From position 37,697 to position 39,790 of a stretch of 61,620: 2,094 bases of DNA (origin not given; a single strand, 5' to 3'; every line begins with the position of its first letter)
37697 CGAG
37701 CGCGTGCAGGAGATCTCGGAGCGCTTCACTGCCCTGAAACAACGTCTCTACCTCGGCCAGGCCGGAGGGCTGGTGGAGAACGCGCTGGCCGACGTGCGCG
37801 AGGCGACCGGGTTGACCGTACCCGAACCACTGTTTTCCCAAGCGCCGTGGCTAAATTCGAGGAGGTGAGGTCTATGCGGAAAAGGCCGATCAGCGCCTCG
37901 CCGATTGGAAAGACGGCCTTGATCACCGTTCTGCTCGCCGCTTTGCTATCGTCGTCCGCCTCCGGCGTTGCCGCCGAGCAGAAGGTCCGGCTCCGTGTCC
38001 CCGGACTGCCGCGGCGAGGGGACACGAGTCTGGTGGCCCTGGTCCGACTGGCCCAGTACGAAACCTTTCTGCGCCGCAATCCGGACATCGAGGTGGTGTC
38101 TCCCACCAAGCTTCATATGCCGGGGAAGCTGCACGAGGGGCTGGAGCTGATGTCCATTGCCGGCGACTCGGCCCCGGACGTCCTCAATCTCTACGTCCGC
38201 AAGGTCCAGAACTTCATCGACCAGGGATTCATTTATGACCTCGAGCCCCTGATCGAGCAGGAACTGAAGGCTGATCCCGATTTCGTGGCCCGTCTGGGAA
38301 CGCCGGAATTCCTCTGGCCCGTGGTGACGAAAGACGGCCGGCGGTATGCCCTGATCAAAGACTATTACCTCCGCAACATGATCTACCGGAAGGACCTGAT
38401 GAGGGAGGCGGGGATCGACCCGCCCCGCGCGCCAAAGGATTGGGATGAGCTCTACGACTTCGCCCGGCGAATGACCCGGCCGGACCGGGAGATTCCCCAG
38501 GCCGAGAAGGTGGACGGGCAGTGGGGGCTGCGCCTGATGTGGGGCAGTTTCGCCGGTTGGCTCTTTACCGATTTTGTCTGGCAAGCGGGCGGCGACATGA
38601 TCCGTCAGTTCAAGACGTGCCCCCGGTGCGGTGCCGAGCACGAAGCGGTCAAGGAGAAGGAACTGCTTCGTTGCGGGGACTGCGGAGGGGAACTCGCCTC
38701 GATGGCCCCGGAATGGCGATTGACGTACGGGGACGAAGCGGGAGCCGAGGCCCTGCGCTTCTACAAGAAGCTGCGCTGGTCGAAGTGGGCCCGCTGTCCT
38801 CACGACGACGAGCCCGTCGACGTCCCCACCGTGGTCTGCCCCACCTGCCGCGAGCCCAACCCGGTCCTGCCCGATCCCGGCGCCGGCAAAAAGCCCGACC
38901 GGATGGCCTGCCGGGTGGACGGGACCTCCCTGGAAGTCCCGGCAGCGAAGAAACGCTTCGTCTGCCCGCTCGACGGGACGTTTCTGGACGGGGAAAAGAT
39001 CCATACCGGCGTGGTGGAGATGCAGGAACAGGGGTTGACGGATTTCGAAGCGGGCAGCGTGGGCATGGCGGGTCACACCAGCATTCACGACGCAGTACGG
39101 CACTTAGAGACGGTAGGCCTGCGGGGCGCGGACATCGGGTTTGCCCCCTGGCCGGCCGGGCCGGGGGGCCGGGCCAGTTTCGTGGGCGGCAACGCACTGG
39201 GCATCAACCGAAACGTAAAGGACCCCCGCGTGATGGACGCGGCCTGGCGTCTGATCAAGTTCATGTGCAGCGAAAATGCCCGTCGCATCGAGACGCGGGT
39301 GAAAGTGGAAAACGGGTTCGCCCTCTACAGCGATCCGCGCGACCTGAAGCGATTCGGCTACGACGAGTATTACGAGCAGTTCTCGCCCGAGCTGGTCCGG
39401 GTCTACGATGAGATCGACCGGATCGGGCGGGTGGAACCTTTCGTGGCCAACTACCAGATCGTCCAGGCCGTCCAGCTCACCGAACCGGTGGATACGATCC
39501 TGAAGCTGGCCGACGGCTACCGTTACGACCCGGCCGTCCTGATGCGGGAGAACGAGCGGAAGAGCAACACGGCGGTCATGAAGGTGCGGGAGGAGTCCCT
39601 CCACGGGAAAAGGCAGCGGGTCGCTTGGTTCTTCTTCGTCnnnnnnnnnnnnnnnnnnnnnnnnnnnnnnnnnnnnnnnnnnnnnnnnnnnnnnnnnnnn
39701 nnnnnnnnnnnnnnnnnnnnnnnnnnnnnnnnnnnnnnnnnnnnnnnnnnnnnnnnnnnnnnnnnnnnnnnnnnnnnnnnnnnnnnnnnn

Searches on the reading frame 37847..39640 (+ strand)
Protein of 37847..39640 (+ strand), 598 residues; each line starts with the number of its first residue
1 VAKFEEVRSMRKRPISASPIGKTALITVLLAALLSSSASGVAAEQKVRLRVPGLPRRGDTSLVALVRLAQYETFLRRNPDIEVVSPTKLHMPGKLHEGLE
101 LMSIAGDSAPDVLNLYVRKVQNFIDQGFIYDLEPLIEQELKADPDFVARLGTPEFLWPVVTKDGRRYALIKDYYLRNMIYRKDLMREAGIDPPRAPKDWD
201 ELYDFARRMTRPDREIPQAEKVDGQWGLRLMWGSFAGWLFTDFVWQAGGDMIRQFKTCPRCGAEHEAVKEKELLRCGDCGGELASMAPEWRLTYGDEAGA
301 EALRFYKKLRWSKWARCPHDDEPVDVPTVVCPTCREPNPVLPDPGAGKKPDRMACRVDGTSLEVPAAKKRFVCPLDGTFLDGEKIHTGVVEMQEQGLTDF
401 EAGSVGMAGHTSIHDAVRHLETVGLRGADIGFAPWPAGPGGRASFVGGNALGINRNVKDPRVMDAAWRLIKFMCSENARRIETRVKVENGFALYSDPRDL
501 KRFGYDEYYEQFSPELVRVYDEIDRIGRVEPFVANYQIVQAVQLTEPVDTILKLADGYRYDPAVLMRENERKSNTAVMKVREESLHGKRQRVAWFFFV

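Call 13: find_homologous_proteins(query=window:37847-39640:+, max_evalue=0.00001)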
Query window:37847-39640:+ (598 aa): 9 proteins with E <= 0.00001 among 8000 candidates.
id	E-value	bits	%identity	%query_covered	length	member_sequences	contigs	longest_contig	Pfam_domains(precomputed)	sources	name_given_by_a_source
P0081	1.7e-116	408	39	93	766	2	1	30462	PF01547.31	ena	-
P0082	1.7e-105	372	37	97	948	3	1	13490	PF13416.12,PF00528.28,PF01547.31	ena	-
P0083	4.5e-63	232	31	95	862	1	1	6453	PF13416.12,PF00528.28,PF01547.31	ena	-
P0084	2.0e-60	223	30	95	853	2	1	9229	PF13416.12,PF00528.28,PF01547.31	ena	-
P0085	1.9e-36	144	30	36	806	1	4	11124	PF13416.12,PF00528.28,PF01547.31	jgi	jgi:ABC-type sugar transport system permease subunit/ABC-type glycerol-3-phosphate transport system 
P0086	2.6e-29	120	24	87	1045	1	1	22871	PF13416.12,PF01547.31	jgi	jgi:ABC-type sugar transport system permease subunit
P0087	1.1e-12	65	26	40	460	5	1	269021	PF13416.12,PF01547.31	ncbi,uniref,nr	ncbi:extracellular solute-binding protein [Niameybacter massiliensis]|uniref:Extracellular solute-bi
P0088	2.8e-12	64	27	40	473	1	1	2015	PF13416.12,PF01547.31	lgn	-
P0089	1.1e-6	45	34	20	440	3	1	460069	PF13416.12,PF01547.31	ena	-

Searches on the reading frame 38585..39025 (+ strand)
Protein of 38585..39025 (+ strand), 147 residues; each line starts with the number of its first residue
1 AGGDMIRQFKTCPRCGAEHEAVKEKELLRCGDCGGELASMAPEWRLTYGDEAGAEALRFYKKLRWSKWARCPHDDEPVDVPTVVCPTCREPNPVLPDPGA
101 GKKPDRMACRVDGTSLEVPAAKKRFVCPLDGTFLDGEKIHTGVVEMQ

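Call 28: search_protein_families(library=pfam, proteins=[window:38585-39025:+], max_evalue=10)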
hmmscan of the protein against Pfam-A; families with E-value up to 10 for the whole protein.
seq(147 aa): 33 families (the best 25 are shown)
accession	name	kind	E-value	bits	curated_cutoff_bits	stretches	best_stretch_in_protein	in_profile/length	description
PF12773.13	DZR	-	0.0011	19.5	27.3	1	12-88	1-44/45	Double zinc ribbon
PF12760.12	Zn_ribbon_IS1595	-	0.0036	17.7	25.4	2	11-34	20-44/46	Transposase zinc-ribbon domain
PF14354.12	Lar_restr_allev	-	0.0048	17.6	28.6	1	8-42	2-34/58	Restriction alleviation protein Lar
PF21344.3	Zn_ribbon_LysW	-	0.0079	16.3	27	1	11-37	2-31/46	Alpha-aminoadipate carrier protein LysW-like, globular domain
PF03604.18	Zn_ribbon_RPAB4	-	0.029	14.5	24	1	11-34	2-24/32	DNA directed RNA polymerase, 7 kDa subunit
PF07191.17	Zn_ribbon_6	-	0.041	14.3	25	1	11-37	2-26/67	Double zinc ribbon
PF23548.1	Zn_ribbon_FGT1_2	-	0.089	12.8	27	1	106-129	2-25/35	FORGETTER1 second zinc ribbon domain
PF08274.17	Zn_Ribbon_YjdM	-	0.1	13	30.8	1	12-36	5-28/30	PhnA Zinc-Ribbon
PF18912.6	DZR_2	-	0.13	12.5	27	1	11-36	9-30/56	Double zinc ribbon domain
PF08271.17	Zn_Ribbon_TF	-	0.14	12.1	29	1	11-34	2-26/43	TFIIB zinc-binding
PF00684.25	DnaJ_CXXCXGXG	-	0.2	12.4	32.7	1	5-36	37-64/65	DnaJ central domain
PF22289.1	DmmA-like_C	-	0.2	12.1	27.4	1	12-37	4-28/44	Dimethylamine monooxygenase subunit DmmA-like, C-terminal domain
PF13005.12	zf-IS66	-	0.23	12.3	27.3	1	10-21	2-14/46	zinc-finger binding domain of transposase IS66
PF19134.6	DUF5817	-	0.23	11.9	31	1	10-28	22-40/57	Domain of unknown function (DUF5817)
PF01873.23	eIF-5_eIF-2B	-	0.23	11.8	27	1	6-35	84-116/117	Domain found in IF2B/IF5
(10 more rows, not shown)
